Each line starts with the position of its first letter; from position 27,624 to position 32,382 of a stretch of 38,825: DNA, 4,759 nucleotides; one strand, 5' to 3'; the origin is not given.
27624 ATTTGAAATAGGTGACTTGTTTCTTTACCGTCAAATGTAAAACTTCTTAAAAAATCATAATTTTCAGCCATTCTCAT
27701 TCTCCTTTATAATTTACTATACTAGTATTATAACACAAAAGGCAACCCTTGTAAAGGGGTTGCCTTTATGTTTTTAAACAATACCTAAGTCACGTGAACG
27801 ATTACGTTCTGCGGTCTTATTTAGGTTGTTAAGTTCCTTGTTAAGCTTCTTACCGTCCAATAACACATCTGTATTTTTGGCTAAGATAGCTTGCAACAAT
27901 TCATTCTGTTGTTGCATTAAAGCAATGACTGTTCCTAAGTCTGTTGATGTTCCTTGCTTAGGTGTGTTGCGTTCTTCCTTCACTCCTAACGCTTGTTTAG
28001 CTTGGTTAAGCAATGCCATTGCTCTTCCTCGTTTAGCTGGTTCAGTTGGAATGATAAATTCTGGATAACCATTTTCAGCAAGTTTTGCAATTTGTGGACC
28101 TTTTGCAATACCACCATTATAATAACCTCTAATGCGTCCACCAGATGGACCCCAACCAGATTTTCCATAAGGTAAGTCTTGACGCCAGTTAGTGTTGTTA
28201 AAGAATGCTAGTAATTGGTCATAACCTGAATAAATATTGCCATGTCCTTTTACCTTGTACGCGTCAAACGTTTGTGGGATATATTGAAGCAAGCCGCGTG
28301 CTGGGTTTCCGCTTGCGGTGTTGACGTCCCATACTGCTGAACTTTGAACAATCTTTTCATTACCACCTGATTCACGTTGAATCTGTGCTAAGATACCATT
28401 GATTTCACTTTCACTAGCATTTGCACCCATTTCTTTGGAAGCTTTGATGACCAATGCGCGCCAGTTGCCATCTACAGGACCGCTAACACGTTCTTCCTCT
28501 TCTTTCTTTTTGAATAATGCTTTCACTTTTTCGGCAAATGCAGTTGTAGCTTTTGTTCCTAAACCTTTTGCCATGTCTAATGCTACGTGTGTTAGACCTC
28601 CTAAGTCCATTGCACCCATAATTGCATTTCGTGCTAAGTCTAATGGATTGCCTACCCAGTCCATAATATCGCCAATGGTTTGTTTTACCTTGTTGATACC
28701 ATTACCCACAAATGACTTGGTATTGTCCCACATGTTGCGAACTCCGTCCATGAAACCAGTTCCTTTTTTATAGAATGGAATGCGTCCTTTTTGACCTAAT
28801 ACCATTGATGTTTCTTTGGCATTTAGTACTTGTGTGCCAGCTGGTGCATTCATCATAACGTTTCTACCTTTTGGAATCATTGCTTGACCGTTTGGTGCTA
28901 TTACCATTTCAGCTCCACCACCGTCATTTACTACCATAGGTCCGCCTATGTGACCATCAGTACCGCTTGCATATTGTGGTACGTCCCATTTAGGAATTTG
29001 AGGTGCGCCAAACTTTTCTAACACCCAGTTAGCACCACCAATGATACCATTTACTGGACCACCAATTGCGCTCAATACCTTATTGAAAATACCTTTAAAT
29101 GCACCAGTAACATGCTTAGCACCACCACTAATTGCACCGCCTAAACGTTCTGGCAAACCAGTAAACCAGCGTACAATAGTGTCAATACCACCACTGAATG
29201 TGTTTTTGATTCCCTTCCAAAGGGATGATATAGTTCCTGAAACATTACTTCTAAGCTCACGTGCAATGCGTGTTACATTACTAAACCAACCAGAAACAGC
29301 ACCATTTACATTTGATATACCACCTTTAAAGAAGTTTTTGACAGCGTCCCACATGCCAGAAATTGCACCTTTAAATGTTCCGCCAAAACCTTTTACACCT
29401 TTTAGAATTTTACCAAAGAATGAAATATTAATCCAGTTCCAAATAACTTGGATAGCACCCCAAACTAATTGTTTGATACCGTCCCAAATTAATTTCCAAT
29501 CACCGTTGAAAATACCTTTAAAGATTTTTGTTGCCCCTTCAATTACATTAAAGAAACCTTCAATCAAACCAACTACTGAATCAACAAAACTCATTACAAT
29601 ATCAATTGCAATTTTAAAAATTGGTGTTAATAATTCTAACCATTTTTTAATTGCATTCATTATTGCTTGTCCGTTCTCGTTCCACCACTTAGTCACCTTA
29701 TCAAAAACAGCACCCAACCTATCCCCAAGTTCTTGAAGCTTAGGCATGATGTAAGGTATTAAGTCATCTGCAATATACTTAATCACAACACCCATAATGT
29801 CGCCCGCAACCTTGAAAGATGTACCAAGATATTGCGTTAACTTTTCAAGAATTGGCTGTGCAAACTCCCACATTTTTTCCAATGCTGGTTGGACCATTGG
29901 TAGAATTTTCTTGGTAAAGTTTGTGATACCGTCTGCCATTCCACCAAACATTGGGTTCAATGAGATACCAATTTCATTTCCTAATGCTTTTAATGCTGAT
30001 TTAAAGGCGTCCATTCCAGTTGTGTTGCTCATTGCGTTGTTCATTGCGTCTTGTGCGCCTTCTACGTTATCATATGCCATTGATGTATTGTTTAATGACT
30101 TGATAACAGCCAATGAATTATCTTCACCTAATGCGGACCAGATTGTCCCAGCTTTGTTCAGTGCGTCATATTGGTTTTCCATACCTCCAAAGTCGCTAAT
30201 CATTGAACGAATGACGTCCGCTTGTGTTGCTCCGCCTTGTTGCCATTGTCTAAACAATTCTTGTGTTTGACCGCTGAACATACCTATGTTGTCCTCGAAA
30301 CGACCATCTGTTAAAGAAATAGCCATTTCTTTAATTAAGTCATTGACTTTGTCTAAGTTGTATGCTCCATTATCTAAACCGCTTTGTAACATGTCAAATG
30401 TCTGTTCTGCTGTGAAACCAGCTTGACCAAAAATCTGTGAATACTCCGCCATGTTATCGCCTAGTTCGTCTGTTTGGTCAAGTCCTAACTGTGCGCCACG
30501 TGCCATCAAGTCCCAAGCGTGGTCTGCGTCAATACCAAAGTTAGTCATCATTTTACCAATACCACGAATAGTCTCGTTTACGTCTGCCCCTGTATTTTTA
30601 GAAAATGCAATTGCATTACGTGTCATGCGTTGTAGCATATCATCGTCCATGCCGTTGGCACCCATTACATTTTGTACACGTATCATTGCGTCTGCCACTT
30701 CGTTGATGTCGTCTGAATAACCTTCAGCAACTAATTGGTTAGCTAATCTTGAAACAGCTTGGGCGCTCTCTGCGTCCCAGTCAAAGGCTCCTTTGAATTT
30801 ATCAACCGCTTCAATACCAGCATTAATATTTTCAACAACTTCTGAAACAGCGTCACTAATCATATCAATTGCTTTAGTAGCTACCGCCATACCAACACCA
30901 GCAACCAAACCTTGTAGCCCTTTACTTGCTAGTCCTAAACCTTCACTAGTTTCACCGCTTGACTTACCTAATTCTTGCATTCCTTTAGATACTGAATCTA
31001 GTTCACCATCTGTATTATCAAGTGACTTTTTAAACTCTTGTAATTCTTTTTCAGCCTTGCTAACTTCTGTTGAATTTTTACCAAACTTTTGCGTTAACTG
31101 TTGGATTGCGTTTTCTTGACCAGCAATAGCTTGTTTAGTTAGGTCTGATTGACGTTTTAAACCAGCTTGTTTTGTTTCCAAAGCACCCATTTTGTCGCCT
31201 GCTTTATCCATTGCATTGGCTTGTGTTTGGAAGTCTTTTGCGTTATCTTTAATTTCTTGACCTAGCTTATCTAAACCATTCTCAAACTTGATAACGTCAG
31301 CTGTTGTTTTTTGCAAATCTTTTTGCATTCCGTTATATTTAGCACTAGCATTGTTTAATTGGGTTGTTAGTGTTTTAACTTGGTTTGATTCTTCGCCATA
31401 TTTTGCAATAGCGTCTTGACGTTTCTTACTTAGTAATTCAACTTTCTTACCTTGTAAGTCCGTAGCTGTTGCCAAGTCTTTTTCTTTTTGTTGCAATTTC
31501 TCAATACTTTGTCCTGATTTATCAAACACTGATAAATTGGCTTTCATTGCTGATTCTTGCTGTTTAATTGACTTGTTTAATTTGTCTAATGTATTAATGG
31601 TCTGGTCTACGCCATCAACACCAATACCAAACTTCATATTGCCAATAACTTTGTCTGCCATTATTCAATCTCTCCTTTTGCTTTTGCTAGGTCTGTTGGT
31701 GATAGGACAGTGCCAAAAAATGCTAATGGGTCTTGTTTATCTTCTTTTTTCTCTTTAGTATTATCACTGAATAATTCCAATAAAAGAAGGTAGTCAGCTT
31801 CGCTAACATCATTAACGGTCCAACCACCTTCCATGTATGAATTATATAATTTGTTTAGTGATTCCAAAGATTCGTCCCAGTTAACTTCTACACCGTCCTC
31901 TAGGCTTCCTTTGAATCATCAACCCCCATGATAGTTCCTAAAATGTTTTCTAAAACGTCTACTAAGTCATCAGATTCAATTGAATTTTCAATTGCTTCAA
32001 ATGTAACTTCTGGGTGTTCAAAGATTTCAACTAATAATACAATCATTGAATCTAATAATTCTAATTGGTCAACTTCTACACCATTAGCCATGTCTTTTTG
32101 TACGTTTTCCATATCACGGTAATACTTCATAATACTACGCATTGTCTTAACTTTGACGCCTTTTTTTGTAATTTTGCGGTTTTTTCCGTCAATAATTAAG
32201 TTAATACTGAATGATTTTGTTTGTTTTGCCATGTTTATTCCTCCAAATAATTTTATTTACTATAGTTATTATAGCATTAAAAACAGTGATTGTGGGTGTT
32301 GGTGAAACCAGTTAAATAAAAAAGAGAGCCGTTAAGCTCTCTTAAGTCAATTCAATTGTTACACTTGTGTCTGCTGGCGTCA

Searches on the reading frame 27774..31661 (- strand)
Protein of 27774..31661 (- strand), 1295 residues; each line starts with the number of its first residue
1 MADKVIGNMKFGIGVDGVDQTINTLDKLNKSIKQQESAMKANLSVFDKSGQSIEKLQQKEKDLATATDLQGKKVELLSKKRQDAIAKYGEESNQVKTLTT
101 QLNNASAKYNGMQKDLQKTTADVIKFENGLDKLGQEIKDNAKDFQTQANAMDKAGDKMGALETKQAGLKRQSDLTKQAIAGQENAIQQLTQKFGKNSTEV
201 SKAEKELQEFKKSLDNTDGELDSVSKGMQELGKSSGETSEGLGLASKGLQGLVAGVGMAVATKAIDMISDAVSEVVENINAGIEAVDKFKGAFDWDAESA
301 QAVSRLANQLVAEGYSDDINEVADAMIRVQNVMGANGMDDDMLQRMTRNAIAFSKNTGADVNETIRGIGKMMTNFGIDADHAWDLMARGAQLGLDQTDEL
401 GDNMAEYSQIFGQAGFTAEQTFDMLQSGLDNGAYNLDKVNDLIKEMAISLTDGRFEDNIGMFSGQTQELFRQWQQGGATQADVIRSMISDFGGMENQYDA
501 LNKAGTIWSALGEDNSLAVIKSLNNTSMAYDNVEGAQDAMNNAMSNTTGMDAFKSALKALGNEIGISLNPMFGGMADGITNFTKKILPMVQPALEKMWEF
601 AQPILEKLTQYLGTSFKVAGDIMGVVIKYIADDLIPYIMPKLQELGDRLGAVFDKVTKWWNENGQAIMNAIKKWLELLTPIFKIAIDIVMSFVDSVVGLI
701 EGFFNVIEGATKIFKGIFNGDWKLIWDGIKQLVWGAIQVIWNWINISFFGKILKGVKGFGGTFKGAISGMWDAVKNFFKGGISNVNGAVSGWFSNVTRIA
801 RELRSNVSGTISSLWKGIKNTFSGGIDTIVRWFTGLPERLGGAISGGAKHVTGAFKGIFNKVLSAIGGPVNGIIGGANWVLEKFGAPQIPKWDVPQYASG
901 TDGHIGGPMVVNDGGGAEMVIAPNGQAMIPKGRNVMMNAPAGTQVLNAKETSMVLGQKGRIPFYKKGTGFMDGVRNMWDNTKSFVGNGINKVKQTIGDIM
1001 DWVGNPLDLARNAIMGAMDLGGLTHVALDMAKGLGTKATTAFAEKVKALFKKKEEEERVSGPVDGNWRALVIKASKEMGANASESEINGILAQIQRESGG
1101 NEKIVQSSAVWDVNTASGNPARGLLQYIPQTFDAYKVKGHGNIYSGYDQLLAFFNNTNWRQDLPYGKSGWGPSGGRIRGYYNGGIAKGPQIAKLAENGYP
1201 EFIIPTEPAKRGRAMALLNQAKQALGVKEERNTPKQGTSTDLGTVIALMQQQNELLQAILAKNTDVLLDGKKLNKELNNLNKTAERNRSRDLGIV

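Call 4: search_protein_families(library=phrogs, proteins=[window:27774-31661:-], max_evalue=0.01)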
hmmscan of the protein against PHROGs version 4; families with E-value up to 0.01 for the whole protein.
window:27774-31661:- (1295 aa): 34 families (the best 25 are shown)
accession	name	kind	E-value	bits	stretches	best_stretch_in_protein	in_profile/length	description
phrog_167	-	tail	2.8e-218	729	1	1-1290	4-1536/1555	tail length tape measure protein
phrog_4070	-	tail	2.8e-91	308.1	3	1057-1289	737-978/989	tail length tape measure protein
phrog_36058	-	unknown function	6e-71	240.9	1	931-1279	401-743/766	-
phrog_1272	-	tail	2.7e-62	212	3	115-603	85-592/1606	tail length tape measure protein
phrog_8537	-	unknown function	1.6e-56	193.2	1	990-1279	48-363/384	-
phrog_5218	-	unknown function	5.9e-53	181.4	1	17-626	16-597/1599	-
phrog_58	-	tail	1.3e-44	154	1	126-883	184-943/1544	tail length tape measure protein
phrog_14917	-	tail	3.4e-44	151.8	1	1036-1185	1224-1374/2249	tail length tape measure protein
phrog_10613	-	tail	6.9e-40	138.4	2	5-133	6-134/237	tail length tape measure protein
phrog_1533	-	tail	7.4e-33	114.2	1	23-586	23-570/1688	tail length tape measure protein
phrog_1535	-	tail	1.4e-32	113.9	2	314-921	550-1083/1152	tail length tape measure protein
phrog_991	-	tail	2e-32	112.9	2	19-784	76-818/1966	tail length tape measure protein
phrog_1293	-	tail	2.8e-27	96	3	895-986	1265-1356/1424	tail length tape measure protein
phrog_305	-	tail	2.3e-22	80.5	1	473-892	320-708/1001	tail length tape measure protein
phrog_11489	-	unknown function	1.9e-21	76.9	1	1061-1244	1472-1650/1717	-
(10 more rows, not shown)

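Call 62: find_encoding_contigs(protein=window:27774-31661:-, flank=6000, max_places=10)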
Protein window:27774-31661:- (1295 aa): no gene with exactly this product is on record in the collection.

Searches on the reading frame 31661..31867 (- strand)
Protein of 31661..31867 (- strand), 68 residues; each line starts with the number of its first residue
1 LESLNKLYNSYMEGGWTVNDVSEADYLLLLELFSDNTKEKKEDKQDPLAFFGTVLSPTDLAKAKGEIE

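Call 3: search_protein_families(library=phrogs, proteins=[window:31661-31867:-], max_evalue=0.01)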
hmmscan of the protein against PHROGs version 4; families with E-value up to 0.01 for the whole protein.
window:31661-31867:- (68 aa): 4 families
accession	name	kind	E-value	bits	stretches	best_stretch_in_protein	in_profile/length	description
phrog_5294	-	unknown function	1.2e-13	51.9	1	13-58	3-48/52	-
phrog_567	-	unknown function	1.7e-06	29.4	1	12-45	2-35/57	-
phrog_2629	-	unknown function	1.1e-05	26.2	1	11-51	15-54/59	-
phrog_14249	-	unknown function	0.0099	16.7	1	2-40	7-45/108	-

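Call 33: search_protein_families(library=pfam, proteins=[window:31661-31867:-], max_evalue=10)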
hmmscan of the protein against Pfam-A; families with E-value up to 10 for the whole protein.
window:31661-31867:- (68 aa): 1 family
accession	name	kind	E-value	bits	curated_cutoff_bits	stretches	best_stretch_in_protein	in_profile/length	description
PF21730.2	Vma22_CCDC115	-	0.0082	17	28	1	36-65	108-138/143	Vma22/CCDC115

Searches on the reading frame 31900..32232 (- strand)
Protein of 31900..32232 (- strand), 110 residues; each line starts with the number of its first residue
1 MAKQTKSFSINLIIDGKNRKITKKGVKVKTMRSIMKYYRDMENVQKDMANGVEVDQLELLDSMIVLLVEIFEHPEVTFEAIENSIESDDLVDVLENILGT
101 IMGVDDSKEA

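Call 3: search_protein_families(library=phrogs, proteins=[window:31900-32232:-], max_evalue=0.01)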
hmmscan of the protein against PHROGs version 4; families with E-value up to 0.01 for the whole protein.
window:31900-32232:- (110 aa): 3 families
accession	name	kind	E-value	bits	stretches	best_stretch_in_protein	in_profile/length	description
phrog_187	-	connector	1.4e-14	55.1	1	8-108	5-98/122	head-tail adaptor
phrog_1346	-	tail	1.2e-05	26.5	1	13-107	3-109/127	tail protein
phrog_16732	-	unknown function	4.9e-05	24.4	1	21-98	6-81/104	-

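Call 33: search_protein_families(library=pfam, proteins=[window:31900-32232:-], max_evalue=10)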
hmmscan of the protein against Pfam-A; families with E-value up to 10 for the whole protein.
window:31900-32232:- (110 aa): 3 families
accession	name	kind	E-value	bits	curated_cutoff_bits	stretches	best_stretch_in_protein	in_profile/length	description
PF23857.1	Phage_TAC_19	-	4.9e-19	68.9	27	1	7-109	3-100/109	Phage tail chaperone protein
PF06896.17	Phage_TAC_3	-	0.0042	18.2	22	1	22-107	9-108/117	Phage tail assembly chaperone proteins, TAC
PF25826.1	DUF7952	-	0.031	14.9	33.4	1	4-38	5-39/131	Domain of unknown function (DUF7952)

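Call 58: find_encoding_contigs(protein=window:31900-32232:-, flank=4000, max_places=10)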
Protein window:31900-32232:- (110 aa): 24 contigs read that carry it; 10 places shown.
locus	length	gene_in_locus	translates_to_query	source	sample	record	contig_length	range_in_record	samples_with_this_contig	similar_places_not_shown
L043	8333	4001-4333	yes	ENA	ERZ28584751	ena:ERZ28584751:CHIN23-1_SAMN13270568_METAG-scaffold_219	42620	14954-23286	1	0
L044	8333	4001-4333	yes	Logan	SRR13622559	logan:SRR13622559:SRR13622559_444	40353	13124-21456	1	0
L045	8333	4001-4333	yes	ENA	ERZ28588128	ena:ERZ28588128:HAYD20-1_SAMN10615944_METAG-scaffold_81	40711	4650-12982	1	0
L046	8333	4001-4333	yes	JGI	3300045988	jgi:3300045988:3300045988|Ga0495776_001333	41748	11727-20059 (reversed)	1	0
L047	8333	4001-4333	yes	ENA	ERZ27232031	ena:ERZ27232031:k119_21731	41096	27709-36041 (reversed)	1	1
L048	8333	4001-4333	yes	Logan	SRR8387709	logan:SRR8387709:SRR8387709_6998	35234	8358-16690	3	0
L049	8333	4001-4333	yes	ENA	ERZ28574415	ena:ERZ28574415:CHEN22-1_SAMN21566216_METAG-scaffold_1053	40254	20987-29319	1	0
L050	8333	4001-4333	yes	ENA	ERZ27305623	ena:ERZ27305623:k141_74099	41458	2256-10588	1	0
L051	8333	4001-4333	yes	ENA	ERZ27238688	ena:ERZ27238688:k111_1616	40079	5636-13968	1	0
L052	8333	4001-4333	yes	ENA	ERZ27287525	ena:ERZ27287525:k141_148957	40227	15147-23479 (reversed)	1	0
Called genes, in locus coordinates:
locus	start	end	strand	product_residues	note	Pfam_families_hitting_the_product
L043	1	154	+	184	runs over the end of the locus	PF04586:Peptidase_S78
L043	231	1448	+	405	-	PF05065:Phage_capsid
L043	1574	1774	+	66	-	-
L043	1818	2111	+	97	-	PF05135:Phage_connect_1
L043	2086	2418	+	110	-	PF05521:Phage_HCP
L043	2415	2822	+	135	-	-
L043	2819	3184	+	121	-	-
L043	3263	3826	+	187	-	PF04630:Phage_TTP_1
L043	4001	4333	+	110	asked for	PF23857:Phage_TAC_19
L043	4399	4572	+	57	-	-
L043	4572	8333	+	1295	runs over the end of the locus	PF10145:PhageMin_Tail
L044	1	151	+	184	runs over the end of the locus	PF04586:Peptidase_S78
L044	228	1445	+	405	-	PF05065:Phage_capsid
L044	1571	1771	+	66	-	-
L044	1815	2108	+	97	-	PF05135:Phage_connect_1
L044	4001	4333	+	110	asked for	PF23857:Phage_TAC_19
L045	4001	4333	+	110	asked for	PF23857:Phage_TAC_19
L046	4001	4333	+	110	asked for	PF23857:Phage_TAC_19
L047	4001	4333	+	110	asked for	PF23857:Phage_TAC_19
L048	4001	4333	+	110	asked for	PF23857:Phage_TAC_19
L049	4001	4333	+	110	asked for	PF23857:Phage_TAC_19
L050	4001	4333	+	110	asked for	PF23857:Phage_TAC_19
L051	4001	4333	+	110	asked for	PF23857:Phage_TAC_19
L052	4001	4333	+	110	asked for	PF23857:Phage_TAC_19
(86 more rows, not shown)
